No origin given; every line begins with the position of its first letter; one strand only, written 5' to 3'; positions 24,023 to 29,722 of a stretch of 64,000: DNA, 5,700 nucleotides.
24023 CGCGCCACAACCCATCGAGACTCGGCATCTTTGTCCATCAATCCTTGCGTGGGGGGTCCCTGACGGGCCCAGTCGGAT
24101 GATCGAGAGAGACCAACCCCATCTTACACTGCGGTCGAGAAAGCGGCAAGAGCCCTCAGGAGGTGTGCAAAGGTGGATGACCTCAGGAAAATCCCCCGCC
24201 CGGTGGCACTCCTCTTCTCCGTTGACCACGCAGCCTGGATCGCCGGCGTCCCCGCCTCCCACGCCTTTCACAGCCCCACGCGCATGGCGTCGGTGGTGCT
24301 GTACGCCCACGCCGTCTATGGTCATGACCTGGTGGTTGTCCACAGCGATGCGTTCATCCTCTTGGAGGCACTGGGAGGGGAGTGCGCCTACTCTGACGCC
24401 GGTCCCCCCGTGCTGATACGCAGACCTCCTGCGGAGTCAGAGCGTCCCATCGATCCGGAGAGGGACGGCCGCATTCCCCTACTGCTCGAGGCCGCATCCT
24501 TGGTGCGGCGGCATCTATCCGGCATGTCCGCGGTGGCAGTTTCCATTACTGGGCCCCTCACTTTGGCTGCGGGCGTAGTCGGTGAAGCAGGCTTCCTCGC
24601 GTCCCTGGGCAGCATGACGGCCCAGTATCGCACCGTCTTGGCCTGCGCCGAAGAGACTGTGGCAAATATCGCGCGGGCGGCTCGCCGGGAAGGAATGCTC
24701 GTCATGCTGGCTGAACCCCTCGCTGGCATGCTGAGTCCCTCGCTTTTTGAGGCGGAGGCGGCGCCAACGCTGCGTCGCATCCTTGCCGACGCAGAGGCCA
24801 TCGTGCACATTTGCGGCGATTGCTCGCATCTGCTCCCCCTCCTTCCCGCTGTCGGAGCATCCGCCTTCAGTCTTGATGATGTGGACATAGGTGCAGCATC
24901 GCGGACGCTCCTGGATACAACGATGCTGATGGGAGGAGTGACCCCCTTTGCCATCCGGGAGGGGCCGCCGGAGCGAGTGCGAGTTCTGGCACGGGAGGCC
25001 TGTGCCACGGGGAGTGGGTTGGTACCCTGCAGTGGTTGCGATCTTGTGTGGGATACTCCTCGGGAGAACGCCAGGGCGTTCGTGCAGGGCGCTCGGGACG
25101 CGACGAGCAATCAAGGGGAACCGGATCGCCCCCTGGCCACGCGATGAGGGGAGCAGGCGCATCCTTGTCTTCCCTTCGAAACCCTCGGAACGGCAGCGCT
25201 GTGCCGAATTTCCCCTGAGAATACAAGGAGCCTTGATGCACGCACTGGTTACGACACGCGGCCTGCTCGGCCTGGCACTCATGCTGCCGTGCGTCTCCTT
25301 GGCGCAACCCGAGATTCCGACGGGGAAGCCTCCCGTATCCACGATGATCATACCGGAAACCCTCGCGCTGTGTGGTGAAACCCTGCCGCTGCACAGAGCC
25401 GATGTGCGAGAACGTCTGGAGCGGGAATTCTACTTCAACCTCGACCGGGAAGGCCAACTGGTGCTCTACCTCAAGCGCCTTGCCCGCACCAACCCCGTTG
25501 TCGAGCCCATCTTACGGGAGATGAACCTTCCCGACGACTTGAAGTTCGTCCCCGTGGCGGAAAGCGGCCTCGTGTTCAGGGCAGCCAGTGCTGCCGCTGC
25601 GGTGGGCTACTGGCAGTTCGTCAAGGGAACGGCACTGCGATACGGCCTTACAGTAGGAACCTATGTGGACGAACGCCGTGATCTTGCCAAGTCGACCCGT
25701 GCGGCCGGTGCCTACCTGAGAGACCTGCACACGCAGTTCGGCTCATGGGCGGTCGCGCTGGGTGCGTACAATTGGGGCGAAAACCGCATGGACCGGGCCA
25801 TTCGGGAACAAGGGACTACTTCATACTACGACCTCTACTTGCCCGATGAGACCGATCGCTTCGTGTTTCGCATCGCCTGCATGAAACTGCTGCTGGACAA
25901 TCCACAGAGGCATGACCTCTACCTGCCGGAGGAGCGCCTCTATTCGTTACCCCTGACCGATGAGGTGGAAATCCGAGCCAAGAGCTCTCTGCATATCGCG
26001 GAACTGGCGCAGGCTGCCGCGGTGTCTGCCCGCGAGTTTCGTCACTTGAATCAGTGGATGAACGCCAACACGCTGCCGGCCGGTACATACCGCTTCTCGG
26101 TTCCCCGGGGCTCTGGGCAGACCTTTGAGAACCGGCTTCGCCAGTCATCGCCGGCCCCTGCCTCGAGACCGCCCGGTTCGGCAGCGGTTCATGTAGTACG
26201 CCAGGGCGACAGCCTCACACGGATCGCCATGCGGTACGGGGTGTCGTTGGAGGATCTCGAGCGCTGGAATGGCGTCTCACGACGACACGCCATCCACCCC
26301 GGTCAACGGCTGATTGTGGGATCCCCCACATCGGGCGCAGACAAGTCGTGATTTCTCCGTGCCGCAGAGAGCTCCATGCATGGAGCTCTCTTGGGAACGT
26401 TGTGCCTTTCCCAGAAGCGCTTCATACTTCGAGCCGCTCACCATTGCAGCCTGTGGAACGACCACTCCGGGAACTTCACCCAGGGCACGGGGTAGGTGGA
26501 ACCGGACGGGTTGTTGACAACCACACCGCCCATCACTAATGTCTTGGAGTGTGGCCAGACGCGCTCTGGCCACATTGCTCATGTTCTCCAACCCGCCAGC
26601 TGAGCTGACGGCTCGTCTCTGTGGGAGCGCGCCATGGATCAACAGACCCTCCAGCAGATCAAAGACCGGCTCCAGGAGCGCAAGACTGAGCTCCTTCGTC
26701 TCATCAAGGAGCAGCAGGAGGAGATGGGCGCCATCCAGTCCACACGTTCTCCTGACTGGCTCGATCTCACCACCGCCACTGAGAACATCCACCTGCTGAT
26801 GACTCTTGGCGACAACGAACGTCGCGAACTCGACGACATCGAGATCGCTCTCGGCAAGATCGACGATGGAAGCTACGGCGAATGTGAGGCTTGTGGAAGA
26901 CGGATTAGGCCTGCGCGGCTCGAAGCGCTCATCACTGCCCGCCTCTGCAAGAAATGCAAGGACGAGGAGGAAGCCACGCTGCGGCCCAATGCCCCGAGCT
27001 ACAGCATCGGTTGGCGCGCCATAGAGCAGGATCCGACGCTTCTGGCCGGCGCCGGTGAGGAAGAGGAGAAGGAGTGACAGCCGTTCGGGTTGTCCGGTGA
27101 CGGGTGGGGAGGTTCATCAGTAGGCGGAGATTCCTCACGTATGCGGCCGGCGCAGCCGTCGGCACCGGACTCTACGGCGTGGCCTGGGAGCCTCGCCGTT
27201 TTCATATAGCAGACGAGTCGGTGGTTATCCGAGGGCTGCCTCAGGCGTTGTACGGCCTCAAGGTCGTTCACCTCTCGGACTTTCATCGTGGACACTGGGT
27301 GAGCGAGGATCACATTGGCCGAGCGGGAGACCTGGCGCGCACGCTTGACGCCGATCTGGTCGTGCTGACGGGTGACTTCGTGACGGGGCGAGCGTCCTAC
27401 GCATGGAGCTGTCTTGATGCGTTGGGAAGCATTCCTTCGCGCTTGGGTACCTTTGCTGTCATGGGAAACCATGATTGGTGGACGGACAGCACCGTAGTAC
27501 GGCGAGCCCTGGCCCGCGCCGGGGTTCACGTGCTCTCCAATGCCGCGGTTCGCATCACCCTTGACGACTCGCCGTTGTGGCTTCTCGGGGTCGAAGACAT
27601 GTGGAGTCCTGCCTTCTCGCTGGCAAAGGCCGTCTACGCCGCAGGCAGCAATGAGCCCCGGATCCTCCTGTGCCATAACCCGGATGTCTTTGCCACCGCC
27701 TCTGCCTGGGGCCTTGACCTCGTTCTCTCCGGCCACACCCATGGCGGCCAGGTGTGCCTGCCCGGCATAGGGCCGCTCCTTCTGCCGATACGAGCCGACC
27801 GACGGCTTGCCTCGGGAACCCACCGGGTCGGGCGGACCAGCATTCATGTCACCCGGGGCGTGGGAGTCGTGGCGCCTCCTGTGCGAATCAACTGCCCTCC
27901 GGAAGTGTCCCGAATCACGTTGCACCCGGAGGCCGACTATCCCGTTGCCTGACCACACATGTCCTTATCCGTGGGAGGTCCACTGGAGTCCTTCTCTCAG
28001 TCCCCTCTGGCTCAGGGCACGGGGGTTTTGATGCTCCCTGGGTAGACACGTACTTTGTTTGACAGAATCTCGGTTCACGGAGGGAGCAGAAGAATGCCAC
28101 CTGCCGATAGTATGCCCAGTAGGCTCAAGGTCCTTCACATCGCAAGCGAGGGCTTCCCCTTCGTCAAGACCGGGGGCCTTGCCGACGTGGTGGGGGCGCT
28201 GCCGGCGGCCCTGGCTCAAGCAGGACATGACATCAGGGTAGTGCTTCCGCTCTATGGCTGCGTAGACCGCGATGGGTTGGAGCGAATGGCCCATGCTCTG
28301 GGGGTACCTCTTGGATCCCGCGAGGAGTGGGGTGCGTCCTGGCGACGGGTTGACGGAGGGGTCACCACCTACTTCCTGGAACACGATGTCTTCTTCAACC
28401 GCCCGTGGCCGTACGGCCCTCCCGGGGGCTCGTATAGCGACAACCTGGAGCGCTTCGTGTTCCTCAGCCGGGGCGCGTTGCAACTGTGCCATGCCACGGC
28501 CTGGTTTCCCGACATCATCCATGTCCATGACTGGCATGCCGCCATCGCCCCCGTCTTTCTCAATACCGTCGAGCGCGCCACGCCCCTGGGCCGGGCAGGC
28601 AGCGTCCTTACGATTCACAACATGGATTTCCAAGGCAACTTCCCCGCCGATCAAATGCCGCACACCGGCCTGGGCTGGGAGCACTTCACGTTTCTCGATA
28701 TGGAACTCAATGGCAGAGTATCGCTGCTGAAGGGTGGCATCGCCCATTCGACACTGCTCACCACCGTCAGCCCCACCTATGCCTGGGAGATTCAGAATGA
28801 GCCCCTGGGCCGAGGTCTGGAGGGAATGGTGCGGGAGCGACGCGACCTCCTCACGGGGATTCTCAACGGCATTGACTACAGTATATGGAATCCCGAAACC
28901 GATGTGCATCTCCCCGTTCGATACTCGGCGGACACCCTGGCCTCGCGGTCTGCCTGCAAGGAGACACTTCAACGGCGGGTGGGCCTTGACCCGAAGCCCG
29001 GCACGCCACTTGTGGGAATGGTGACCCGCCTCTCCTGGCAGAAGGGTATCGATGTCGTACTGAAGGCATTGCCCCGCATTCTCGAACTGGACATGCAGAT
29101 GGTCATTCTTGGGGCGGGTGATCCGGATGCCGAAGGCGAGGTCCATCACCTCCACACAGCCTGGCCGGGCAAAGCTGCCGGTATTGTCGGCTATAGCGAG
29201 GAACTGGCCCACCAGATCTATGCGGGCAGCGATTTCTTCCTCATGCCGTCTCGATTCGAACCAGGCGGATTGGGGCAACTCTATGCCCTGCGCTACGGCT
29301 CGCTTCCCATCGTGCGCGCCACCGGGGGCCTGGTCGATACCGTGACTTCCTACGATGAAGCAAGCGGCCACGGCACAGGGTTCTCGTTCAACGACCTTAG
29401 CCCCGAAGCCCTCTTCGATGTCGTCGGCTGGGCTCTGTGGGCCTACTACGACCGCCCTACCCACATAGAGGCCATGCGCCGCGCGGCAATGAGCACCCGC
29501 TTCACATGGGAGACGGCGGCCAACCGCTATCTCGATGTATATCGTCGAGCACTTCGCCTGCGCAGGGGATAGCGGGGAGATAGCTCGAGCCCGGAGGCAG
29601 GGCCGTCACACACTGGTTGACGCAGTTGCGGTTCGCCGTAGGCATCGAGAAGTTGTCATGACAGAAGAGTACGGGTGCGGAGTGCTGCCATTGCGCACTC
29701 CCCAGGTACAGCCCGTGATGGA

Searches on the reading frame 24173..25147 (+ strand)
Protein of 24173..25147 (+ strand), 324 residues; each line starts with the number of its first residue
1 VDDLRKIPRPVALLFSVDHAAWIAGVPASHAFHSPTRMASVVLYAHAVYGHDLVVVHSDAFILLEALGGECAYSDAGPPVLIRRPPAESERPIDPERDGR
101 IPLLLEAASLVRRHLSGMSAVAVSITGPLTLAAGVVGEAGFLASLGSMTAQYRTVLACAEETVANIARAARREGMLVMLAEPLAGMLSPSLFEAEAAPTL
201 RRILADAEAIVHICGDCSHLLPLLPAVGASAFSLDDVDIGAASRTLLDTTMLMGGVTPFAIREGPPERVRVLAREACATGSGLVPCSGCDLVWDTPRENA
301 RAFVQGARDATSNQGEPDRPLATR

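Call 12: search_protein_families(library=pfam, proteins=[window:24173-25147:+], max_evalue=0.001)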
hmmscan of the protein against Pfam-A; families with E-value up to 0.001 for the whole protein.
window:24173-25147:+ (324 aa): 1 family
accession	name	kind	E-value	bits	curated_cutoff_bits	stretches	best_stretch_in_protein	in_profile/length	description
PF01208.23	URO-D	-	2.2e-40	139.2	23.9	1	21-308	35-344/346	Uroporphyrinogen decarboxylase (URO-D)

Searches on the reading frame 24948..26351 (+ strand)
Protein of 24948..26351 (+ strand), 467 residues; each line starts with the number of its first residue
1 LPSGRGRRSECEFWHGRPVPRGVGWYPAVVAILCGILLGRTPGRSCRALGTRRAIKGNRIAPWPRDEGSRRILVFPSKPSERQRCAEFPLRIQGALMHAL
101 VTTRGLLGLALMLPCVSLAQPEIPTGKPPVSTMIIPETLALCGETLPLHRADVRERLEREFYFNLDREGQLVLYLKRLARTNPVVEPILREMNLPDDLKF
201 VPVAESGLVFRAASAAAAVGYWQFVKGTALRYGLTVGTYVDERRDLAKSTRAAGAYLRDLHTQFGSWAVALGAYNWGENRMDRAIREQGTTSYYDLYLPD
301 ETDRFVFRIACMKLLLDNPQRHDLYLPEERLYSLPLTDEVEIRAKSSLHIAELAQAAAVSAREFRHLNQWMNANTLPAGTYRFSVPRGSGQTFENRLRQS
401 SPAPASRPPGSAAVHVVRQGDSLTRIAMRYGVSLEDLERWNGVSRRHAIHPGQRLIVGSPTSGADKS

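Call 12: search_protein_families(library=pfam, proteins=[window:24948-26351:+], max_evalue=0.001)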
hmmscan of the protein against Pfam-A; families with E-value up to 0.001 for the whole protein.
window:24948-26351:+ (467 aa): 2 families
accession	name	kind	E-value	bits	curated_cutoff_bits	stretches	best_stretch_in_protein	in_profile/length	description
PF01464.25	SLT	-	2e-19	69.7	21.3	1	191-293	10-113/117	Transglycosylase SLT domain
PF01476.26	LysM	-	2.1e-14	53.6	20.9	1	415-457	1-42/43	LysM domain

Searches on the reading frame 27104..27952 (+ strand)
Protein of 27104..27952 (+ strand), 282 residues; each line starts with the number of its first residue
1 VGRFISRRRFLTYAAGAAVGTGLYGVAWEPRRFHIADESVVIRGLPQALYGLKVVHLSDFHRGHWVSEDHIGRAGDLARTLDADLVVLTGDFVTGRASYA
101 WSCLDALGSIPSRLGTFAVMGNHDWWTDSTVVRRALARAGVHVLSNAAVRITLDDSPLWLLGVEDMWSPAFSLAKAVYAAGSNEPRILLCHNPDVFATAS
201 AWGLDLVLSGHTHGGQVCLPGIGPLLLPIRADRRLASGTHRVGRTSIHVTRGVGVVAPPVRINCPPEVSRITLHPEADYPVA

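Call 12: search_protein_families(library=pfam, proteins=[window:27104-27952:+], max_evalue=0.001)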
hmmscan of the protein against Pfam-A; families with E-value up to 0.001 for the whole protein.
window:27104-27952:+ (282 aa): 2 families
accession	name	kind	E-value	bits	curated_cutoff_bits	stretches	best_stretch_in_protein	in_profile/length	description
PF00149.33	Metallophos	-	4.9e-12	47.1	21.5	1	52-214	1-190/191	Calcineurin-like phosphoesterase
PF12850.12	Metallophos_2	-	5.5e-06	26.9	27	1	53-213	2-117/154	Calcineurin-like phosphoesterase superfamily domain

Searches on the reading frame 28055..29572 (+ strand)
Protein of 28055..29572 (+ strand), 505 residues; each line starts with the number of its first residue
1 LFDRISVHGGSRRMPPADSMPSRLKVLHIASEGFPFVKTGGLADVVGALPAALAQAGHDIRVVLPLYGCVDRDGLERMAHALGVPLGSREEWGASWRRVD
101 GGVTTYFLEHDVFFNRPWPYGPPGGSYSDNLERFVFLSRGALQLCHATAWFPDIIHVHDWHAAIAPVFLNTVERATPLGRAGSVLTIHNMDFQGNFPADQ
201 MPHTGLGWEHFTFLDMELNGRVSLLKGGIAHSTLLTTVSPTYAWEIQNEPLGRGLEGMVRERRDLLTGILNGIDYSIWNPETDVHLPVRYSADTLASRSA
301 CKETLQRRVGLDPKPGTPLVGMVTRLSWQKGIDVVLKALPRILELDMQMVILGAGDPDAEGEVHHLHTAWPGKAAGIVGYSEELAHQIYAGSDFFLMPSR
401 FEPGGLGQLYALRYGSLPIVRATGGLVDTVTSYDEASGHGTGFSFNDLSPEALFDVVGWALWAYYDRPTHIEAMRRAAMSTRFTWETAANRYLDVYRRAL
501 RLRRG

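Call 12: search_protein_families(library=pfam, proteins=[window:28055-29572:+], max_evalue=0.001)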
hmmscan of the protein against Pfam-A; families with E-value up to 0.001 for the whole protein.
window:28055-29572:+ (505 aa): 6 families
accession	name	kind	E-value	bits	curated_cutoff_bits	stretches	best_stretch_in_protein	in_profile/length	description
PF08323.17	Glyco_transf_5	-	2.8e-76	256.8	22.7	1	25-260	1-238/239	Starch synthase catalytic domain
PF00534.26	Glycos_transf_1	-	7.6e-14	52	26.4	1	314-456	12-151/172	Glycosyl transferases group 1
PF13692.12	Glyco_trans_1_4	-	1.6e-11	45.1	27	1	318-455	2-134/142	Glycosyl transferases group 1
PF13579.12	Glyco_trans_4_4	-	9.2e-09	36.3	29.7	1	40-195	1-109/158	Glycosyl transferase 4-like domain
PF20706.3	GT4-conflict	-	0.00012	21.7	26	0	314-490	194-383/385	Family 4 Glycosyltransferase in conflict systems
PF13439.12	Glyco_transf_4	-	0.00025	21.5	28.5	0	40-209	2-125/170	Glycosyltransferase Family 4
